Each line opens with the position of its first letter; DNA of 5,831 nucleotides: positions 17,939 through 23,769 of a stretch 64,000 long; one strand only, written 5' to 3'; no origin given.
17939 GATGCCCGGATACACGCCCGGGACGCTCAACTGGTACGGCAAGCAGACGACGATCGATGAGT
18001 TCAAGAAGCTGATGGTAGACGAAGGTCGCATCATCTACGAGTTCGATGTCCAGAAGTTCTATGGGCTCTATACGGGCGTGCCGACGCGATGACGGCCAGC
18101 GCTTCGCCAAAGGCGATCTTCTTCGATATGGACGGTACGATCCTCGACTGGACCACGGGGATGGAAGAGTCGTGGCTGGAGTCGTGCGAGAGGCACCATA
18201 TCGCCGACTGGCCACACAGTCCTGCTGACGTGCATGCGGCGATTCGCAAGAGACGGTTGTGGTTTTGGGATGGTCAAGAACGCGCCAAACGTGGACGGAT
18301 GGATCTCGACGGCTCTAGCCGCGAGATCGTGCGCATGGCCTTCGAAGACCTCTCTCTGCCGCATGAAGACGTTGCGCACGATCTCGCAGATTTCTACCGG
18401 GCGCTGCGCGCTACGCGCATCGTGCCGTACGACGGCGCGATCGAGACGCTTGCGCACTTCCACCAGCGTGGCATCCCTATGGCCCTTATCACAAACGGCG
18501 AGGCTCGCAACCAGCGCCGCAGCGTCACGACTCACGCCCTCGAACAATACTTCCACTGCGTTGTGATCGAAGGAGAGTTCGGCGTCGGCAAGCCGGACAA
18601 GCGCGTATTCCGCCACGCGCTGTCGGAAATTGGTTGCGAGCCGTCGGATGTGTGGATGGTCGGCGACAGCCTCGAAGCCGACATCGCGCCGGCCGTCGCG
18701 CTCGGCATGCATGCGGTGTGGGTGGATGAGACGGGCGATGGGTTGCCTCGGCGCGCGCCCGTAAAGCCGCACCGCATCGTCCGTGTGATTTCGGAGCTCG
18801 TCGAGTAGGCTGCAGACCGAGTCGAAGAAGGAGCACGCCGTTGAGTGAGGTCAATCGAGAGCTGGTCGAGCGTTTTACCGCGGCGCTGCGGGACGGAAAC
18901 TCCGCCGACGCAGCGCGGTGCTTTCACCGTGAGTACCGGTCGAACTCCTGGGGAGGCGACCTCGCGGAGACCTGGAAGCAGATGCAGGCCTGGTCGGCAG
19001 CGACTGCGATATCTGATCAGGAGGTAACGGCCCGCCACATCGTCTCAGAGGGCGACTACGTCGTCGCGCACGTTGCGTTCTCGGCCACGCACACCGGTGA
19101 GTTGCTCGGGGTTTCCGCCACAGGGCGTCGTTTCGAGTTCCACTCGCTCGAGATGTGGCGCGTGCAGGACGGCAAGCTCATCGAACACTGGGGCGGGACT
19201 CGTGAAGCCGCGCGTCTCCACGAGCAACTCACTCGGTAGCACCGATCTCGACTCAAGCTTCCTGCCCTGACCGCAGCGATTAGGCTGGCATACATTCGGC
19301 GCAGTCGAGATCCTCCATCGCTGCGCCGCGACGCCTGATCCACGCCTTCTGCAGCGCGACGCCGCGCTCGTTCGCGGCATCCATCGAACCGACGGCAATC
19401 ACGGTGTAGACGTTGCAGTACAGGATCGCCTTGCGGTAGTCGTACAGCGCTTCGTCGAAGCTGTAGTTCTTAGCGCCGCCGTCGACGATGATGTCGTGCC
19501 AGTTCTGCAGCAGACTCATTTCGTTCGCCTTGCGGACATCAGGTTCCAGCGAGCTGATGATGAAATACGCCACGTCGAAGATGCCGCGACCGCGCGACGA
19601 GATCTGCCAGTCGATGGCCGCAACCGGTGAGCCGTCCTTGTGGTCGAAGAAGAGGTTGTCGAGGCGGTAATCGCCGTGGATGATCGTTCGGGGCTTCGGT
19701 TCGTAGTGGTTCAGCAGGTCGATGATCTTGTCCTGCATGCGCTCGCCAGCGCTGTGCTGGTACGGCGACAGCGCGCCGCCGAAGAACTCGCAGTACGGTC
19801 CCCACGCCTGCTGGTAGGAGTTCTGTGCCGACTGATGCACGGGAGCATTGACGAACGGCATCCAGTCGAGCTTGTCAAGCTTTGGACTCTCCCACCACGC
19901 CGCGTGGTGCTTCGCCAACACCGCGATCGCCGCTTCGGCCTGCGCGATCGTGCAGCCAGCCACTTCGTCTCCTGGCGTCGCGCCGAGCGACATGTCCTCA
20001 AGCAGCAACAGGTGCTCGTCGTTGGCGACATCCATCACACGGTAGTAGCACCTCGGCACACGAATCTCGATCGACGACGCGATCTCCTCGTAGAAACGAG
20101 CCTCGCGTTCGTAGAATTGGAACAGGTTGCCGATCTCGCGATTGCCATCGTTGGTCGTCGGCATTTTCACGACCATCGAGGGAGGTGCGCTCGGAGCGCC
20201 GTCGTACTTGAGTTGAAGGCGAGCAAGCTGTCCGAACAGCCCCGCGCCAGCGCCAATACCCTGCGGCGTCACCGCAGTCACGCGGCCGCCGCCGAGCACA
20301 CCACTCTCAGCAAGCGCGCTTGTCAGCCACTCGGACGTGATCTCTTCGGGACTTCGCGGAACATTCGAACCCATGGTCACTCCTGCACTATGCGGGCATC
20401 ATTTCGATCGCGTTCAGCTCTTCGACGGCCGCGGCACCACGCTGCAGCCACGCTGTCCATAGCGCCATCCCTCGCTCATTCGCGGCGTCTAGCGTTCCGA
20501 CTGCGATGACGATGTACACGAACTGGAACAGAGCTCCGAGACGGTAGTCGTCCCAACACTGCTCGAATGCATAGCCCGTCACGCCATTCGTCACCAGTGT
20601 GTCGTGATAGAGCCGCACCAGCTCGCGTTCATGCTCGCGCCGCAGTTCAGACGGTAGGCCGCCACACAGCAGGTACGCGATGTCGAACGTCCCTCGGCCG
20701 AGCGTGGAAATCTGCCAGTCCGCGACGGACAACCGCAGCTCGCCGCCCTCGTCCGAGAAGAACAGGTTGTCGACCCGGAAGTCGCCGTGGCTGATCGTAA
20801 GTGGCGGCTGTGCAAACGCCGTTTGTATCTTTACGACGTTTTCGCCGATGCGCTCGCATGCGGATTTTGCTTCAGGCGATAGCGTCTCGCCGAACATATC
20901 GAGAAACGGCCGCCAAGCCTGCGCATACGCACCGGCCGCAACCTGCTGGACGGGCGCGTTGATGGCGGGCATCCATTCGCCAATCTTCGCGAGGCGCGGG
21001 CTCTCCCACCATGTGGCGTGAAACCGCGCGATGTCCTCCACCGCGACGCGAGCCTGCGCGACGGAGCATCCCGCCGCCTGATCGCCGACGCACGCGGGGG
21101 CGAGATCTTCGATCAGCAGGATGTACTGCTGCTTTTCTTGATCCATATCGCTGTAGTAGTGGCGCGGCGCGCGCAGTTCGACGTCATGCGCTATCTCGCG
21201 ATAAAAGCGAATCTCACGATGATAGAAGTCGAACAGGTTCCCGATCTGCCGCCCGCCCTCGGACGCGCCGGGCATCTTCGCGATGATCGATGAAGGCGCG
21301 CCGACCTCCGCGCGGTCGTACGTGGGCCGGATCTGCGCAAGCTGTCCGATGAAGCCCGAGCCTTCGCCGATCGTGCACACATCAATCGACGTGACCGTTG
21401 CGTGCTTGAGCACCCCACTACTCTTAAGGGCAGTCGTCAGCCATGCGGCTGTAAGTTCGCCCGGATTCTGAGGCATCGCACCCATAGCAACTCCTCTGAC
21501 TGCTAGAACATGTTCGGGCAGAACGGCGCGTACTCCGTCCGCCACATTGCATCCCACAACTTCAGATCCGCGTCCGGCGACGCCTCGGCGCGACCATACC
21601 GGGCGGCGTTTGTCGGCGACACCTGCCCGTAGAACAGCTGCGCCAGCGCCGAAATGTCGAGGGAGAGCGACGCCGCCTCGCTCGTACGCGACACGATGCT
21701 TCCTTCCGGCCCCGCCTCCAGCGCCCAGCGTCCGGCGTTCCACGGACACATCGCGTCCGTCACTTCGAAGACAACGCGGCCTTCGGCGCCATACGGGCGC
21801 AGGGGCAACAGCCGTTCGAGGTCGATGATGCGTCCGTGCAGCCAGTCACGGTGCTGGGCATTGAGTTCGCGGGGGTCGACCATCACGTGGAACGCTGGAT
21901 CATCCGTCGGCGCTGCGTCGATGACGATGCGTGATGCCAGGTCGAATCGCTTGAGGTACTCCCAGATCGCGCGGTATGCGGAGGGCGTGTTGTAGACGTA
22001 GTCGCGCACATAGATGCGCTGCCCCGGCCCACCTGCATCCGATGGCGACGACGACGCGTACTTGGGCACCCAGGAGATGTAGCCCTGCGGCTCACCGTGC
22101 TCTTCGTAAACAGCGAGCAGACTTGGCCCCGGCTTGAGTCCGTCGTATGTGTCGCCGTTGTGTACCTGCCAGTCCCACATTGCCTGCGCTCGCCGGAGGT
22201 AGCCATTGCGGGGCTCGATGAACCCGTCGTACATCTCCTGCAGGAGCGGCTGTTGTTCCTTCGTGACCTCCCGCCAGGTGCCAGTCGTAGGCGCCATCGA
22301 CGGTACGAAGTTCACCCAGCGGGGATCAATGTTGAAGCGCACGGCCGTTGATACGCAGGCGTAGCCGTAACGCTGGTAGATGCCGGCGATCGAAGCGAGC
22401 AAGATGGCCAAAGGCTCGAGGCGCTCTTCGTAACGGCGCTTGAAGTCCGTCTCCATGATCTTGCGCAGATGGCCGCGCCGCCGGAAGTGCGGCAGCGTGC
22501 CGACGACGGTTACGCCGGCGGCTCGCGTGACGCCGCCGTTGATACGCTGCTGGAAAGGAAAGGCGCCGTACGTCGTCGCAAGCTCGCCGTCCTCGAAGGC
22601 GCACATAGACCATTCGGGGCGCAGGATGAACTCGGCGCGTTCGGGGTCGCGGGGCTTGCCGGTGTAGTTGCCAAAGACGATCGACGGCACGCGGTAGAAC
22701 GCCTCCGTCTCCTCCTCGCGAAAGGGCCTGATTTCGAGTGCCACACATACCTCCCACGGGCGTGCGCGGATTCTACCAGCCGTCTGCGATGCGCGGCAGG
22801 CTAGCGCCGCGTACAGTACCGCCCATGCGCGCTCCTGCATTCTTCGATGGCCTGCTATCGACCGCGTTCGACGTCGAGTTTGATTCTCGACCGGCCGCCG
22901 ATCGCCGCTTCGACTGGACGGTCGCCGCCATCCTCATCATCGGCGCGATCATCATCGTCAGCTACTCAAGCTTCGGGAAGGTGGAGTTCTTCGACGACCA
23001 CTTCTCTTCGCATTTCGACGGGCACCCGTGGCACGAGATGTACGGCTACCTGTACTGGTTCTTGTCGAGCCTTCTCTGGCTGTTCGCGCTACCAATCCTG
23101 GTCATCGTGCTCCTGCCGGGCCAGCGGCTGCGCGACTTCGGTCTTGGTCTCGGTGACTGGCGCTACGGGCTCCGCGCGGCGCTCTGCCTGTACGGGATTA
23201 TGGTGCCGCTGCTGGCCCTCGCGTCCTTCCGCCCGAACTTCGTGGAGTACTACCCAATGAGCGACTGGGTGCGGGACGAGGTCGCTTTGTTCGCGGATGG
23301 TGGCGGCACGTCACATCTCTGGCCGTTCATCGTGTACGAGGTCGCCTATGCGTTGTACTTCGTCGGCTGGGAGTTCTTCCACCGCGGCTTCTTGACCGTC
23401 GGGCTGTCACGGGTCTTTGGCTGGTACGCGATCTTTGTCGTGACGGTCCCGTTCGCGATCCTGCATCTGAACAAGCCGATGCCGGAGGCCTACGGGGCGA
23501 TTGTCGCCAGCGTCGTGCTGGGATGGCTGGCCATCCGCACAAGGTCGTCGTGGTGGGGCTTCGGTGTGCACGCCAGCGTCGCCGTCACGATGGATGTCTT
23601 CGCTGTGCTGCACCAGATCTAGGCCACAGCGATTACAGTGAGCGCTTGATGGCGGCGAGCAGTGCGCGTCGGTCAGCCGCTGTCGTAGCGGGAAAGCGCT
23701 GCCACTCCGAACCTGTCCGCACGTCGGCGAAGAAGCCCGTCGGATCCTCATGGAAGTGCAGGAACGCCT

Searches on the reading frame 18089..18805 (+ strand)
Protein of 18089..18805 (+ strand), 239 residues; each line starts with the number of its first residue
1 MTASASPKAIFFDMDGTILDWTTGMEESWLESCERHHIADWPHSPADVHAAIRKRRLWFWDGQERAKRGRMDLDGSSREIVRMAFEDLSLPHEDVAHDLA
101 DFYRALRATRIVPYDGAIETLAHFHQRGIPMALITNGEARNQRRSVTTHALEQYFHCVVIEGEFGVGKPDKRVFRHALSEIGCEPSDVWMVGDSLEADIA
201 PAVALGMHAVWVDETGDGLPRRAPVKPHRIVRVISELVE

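Call 32: search_protein_families(library=pfam, proteins=[window:18089-18805:+], max_evalue=0.001)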
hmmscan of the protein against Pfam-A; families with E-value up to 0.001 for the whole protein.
window:18089-18805:+ (239 aa): 5 families
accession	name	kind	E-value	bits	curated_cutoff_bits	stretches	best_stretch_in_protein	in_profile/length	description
PF00702.32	Hydrolase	-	1.1e-28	101.4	26.4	1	8-206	2-191/191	haloacid dehalogenase-like hydrolase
PF13419.12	HAD_2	-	2.9e-25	89.9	23.8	1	10-212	1-178/178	Haloacid dehalogenase-like hydrolase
PF13242.12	Hydrolase_like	-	1.6e-13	50.8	22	1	166-236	2-74/75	HAD-hyrolase-like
PF12710.13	HAD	-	1.8e-09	38.8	27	1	10-195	1-182/189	haloacid dehalogenase-like hydrolase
PF13344.12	Hydrolase_6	-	0.00023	21.6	27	0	113-144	15-46/101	Haloacid dehalogenase-like hydrolase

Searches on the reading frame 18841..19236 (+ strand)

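Call 32: search_protein_families(library=pfam, proteins=[window:18841-19236:+], max_evalue=0.001)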
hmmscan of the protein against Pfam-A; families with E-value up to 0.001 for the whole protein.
window:18841-19236:+ (132 aa): 3 families
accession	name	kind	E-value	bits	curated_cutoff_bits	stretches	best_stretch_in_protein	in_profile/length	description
PF07366.18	SnoaL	-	2.7e-20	72.9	28.4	1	8-118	3-115/126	SnoaL-like polyketide cyclase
PF12680.13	SnoaL_2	-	1.7e-14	54.7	27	1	9-116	1-102/102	SnoaL-like domain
PF14534.12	DUF4440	-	2.2e-05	25.3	25.2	1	6-112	2-104/107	Domain of unknown function (DUF4440)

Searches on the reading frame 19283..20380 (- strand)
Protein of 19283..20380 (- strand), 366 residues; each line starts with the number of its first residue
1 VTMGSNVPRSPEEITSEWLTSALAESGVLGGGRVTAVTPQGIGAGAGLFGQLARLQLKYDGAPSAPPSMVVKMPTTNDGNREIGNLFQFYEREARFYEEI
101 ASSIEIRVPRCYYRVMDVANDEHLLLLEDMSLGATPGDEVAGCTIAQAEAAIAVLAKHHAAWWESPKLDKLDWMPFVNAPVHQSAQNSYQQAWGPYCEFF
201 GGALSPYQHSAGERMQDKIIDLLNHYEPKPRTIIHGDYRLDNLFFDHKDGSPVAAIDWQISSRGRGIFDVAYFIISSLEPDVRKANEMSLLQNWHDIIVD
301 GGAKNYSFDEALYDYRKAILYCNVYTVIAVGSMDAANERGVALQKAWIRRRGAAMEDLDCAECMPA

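Call 32: search_protein_families(library=pfam, proteins=[window:19283-20380:-], max_evalue=0.001)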
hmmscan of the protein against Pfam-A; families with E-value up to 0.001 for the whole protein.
window:19283-20380:- (366 aa): 3 families
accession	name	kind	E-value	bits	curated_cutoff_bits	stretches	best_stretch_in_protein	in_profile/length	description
PF02958.26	EcKL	-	6.4e-23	81.9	22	1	49-299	6-286/294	Ecdysteroid kinase-like family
PF01636.29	APH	-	2.7e-11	44.1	23.2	1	88-274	35-210/239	Phosphotransferase enzyme family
PF07914.17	DUF1679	-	2.3e-06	27.2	24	1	230-317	267-361/414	Uncharacterized oxidoreductase dhs-27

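Call 49: search_protein_families(library=ncbifam, proteins=[window:19283-20380:-], max_evalue=0.00001)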
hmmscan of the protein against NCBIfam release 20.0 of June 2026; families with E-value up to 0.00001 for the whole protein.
window:19283-20380:- (366 aa): 0 families

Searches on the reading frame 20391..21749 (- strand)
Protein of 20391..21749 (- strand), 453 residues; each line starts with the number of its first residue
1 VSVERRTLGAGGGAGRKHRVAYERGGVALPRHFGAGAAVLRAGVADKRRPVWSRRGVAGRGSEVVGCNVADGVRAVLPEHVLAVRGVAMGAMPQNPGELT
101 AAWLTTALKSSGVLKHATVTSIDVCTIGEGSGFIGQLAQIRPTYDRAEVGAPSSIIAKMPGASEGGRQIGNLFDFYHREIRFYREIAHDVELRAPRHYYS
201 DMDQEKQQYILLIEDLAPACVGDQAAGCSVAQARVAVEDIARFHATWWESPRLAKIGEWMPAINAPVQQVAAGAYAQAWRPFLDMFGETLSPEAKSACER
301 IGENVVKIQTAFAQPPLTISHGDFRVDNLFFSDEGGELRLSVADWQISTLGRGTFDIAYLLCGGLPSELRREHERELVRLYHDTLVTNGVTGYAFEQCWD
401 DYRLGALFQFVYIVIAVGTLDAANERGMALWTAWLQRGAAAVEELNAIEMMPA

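Call 32: search_protein_families(library=pfam, proteins=[window:20391-21749:-], max_evalue=0.001)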
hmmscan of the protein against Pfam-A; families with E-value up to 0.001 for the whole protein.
window:20391-21749:- (453 aa): 3 families
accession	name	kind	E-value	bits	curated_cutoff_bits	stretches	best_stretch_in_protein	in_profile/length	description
PF02958.26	EcKL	-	1.6e-20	74.1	22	1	130-387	2-287/294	Ecdysteroid kinase-like family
PF07914.17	DUF1679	-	3.6e-10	39.7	24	1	306-416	258-373/414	Uncharacterized oxidoreductase dhs-27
PF01636.29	APH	-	3.9e-09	37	23.2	1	176-378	37-226/239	Phosphotransferase enzyme family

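Call 49: search_protein_families(library=ncbifam, proteins=[window:20391-21749:-], max_evalue=0.00001)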
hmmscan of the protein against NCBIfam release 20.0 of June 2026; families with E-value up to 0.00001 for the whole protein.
window:20391-21749:- (453 aa): 0 families

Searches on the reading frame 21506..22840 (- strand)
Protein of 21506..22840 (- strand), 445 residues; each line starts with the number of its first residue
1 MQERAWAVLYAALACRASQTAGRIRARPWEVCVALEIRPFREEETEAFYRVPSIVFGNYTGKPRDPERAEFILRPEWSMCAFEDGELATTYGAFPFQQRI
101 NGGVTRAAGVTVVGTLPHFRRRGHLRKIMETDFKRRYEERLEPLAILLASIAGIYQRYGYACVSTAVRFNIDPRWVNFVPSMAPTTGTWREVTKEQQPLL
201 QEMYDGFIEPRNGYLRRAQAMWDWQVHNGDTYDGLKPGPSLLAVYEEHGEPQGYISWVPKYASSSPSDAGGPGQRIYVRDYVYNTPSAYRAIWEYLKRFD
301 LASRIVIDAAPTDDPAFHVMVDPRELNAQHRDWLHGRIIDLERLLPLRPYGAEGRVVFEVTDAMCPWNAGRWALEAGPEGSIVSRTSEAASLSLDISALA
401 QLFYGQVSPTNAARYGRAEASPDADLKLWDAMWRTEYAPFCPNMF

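Call 32: search_protein_families(library=pfam, proteins=[window:21506-22840:-], max_evalue=0.001)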
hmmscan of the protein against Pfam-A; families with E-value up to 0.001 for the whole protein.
window:21506-22840:- (445 aa): 3 families
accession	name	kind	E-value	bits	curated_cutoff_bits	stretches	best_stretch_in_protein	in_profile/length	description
PF13527.13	Acetyltransf_9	-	3.4e-24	85.7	25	1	36-161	1-125/127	Acetyltransferase (GNAT) domain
PF13530.11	SCP2_2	-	7.1e-21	75.2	23.2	1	342-442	2-105/105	Sterol carrier protein domain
PF17668.7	Acetyltransf_17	-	3.7e-17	63.4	25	1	213-330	1-107/114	Acetyltransferase (GNAT) domain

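Call 49: search_protein_families(library=ncbifam, proteins=[window:21506-22840:-], max_evalue=0.00001)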
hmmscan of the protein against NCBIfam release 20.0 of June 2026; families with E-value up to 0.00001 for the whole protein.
window:21506-22840:- (445 aa): 6 families
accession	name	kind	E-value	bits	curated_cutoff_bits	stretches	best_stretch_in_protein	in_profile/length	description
NF002367.0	PRK01346.1-4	subfamily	5.9e-79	266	259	1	35-445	5-411/411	hypothetical protein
NF002369.0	PRK01346.1-6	equivalog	1.6e-46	159.3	463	1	102-445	99-434/434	hypothetical protein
NF002366.0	PRK01346.1-3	equivalog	8.2e-35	120.2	624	1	49-441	21-401/405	hypothetical protein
NF002368.0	PRK01346.1-5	equivalog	1.2e-34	119.9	576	1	35-425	7-382/402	enhanced intracellular survival protein Eis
NF002365.0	PRK01346.1-2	subfamily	1.3e-18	67.1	788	1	93-444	70-411/412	hypothetical protein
NF002364.0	PRK01346.1-1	equivalog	6.7e-17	61.6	701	1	104-418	82-381/408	enhanced intracellular survival protein Eis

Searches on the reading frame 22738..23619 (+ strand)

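Call 32: search_protein_families(library=pfam, proteins=[window:22738-23619:+], max_evalue=0.001)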
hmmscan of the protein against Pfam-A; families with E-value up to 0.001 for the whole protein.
window:22738-23619:+ (294 aa): 1 family
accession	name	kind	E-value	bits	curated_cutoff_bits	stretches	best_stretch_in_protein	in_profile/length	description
PF02517.21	Rce1-like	-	6.9e-09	36.3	22.4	1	197-281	5-90/93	Type II CAAX prenyl endopeptidase Rce1-like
